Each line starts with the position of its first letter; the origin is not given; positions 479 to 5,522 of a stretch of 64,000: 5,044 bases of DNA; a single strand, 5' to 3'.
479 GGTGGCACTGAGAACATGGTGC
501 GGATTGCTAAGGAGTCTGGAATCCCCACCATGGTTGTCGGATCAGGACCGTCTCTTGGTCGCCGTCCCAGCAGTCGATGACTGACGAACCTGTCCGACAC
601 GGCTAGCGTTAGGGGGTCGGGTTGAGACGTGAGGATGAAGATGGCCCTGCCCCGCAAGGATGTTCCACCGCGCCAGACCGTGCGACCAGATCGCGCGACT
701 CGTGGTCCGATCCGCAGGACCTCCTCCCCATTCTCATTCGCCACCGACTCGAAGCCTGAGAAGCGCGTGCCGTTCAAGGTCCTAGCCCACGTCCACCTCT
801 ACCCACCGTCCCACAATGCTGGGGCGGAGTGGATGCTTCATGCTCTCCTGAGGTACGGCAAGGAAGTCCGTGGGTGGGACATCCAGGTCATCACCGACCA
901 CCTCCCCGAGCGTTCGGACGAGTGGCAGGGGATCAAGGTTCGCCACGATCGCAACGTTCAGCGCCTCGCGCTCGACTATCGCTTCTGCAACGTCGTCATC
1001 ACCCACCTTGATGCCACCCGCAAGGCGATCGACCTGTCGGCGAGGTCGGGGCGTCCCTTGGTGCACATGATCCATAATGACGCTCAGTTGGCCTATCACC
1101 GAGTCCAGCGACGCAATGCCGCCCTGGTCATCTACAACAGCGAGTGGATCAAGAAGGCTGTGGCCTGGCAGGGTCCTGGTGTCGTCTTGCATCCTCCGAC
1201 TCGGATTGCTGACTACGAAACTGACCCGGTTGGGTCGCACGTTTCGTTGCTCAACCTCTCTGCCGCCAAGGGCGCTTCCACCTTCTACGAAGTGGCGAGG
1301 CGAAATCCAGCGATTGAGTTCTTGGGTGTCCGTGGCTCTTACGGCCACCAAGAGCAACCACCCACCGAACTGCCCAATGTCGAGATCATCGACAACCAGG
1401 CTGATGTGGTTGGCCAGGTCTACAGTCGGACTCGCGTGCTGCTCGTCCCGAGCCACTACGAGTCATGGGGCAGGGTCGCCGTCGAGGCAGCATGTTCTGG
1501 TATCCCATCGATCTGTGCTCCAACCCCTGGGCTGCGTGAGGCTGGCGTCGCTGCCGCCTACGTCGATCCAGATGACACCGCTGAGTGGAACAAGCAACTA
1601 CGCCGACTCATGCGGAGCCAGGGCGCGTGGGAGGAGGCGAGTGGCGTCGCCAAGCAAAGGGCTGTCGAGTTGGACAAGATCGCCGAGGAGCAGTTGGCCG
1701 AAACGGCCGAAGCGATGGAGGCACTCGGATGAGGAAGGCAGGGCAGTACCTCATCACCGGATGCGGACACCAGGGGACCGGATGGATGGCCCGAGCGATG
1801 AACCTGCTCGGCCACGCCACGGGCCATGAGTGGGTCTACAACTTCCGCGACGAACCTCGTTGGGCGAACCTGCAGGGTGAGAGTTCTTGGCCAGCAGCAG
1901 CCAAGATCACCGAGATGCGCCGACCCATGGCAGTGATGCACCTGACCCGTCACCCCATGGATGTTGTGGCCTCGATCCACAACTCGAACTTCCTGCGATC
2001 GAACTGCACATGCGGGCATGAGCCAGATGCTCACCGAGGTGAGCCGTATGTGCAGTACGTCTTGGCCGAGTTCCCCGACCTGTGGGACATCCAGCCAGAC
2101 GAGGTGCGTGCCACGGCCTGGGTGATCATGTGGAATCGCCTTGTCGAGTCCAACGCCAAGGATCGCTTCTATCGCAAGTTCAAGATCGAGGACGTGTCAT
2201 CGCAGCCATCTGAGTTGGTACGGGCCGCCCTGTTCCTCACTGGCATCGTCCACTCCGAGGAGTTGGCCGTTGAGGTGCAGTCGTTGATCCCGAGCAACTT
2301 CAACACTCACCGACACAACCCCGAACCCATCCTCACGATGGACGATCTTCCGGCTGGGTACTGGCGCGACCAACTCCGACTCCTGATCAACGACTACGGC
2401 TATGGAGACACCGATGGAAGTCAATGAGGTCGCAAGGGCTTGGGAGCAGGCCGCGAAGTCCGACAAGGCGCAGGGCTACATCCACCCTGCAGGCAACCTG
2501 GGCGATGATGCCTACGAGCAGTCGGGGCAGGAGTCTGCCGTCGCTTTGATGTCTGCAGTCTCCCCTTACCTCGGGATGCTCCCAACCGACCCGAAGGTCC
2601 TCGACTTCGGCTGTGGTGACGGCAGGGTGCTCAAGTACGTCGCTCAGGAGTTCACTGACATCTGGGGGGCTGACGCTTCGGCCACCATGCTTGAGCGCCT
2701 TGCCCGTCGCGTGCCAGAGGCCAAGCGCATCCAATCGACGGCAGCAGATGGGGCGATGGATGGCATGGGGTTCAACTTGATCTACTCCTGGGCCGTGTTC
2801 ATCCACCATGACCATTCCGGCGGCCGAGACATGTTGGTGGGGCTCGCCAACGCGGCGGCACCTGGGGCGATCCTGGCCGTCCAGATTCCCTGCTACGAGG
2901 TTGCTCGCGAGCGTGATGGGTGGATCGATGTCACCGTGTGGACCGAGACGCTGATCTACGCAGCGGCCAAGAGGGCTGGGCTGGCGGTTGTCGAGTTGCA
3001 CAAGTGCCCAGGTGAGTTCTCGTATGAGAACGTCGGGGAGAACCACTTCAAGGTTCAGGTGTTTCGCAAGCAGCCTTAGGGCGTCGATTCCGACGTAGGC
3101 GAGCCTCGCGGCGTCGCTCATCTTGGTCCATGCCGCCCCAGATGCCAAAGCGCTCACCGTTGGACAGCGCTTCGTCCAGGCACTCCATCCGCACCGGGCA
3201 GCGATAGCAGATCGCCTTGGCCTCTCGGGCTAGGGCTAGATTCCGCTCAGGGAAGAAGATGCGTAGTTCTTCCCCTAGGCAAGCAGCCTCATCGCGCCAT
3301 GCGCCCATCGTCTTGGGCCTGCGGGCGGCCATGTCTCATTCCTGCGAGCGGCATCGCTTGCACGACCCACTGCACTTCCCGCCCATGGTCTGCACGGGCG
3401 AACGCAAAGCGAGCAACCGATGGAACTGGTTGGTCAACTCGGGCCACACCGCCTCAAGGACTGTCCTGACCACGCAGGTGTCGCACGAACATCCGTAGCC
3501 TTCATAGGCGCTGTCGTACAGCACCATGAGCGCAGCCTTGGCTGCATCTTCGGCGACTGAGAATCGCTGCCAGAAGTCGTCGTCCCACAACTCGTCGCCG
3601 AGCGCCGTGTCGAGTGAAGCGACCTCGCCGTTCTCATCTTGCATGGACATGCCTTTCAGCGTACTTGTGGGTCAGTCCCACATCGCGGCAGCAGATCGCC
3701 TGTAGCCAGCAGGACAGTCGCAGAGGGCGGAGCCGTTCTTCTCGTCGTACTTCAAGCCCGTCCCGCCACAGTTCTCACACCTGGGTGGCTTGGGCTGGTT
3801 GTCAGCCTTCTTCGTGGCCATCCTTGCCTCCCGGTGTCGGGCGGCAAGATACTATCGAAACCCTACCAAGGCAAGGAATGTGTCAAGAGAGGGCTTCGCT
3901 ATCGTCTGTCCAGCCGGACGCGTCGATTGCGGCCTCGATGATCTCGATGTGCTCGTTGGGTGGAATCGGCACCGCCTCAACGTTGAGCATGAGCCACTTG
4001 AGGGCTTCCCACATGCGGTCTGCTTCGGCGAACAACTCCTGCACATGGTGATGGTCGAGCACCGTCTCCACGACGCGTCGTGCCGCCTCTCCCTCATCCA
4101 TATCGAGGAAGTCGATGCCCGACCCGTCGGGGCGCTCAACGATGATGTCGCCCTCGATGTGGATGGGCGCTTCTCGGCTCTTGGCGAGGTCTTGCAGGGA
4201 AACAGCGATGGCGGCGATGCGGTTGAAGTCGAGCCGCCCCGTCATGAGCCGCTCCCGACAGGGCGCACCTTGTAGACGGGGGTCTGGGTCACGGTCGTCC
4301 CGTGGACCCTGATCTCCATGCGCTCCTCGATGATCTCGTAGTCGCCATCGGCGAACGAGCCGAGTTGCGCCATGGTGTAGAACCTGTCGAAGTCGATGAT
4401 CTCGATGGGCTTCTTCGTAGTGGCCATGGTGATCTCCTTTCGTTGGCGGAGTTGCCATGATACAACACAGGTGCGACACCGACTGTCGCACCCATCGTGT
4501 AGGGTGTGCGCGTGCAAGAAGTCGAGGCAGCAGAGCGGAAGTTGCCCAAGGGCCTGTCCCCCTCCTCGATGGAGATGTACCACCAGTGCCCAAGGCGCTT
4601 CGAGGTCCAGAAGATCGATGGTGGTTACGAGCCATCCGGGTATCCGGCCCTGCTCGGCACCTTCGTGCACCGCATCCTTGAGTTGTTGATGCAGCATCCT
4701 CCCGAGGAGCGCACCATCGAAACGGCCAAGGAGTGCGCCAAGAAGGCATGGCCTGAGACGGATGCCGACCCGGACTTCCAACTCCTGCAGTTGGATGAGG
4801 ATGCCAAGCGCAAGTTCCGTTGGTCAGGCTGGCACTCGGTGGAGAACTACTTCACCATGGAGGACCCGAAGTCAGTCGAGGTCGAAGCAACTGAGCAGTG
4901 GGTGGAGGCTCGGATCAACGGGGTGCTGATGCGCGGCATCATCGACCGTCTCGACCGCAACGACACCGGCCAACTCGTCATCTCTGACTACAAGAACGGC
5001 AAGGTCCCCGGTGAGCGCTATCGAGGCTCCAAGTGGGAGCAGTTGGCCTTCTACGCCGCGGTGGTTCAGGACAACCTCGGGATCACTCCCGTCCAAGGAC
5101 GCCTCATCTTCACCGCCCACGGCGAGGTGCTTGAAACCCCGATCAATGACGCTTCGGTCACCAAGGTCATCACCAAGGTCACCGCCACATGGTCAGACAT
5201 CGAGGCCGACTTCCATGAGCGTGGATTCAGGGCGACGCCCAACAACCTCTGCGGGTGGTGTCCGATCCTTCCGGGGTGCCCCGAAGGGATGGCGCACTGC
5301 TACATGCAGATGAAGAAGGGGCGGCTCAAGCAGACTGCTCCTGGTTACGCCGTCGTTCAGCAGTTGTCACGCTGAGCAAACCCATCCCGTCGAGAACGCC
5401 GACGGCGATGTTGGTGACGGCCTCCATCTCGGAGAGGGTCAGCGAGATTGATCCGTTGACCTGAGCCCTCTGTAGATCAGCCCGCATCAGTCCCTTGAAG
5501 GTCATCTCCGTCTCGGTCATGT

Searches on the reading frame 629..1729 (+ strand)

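Call 60: search_protein_families(library=phrogs, proteins=[window:629-1729:+], max_evalue=0.001)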
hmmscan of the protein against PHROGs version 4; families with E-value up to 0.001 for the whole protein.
window:629-1729:+ (367 aa): 2 families
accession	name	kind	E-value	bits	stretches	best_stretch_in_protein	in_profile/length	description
phrog_26352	-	unknown function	5.4e-76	256.7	1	47-367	6-336/346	-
phrog_2170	-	moron, auxiliary metabolic gene and host takeover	1.6e-05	25.2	1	219-305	201-292/374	glycosyltransferase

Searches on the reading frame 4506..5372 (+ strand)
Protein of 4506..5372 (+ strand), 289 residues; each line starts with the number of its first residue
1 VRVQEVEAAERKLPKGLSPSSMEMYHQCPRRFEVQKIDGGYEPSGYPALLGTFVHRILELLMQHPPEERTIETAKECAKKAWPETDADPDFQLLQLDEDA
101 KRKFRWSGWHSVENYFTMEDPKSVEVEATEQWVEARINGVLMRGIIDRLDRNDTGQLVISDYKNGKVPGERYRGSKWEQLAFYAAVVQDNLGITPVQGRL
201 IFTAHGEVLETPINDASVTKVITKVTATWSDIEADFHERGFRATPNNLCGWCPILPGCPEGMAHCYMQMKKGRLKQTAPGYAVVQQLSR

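Call 60: search_protein_families(library=phrogs, proteins=[window:4506-5372:+], max_evalue=0.001)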
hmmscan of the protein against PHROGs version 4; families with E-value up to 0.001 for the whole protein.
window:4506-5372:+ (289 aa): 5 families
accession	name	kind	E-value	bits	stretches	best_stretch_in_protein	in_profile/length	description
phrog_69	-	DNA, RNA and nucleotide metabolism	9.1e-26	91.9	1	17-266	90-331/501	exonuclease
phrog_1218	-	DNA, RNA and nucleotide metabolism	4.6e-16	60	1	17-192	10-193/364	exonuclease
phrog_1870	-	DNA, RNA and nucleotide metabolism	3.6e-07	30.7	1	104-258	131-285/313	exonuclease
phrog_298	-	DNA, RNA and nucleotide metabolism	3.8e-05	24.2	1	50-208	108-233/293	exonuclease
phrog_1674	-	DNA, RNA and nucleotide metabolism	0.00074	19.8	0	6-151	42-142/276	exonuclease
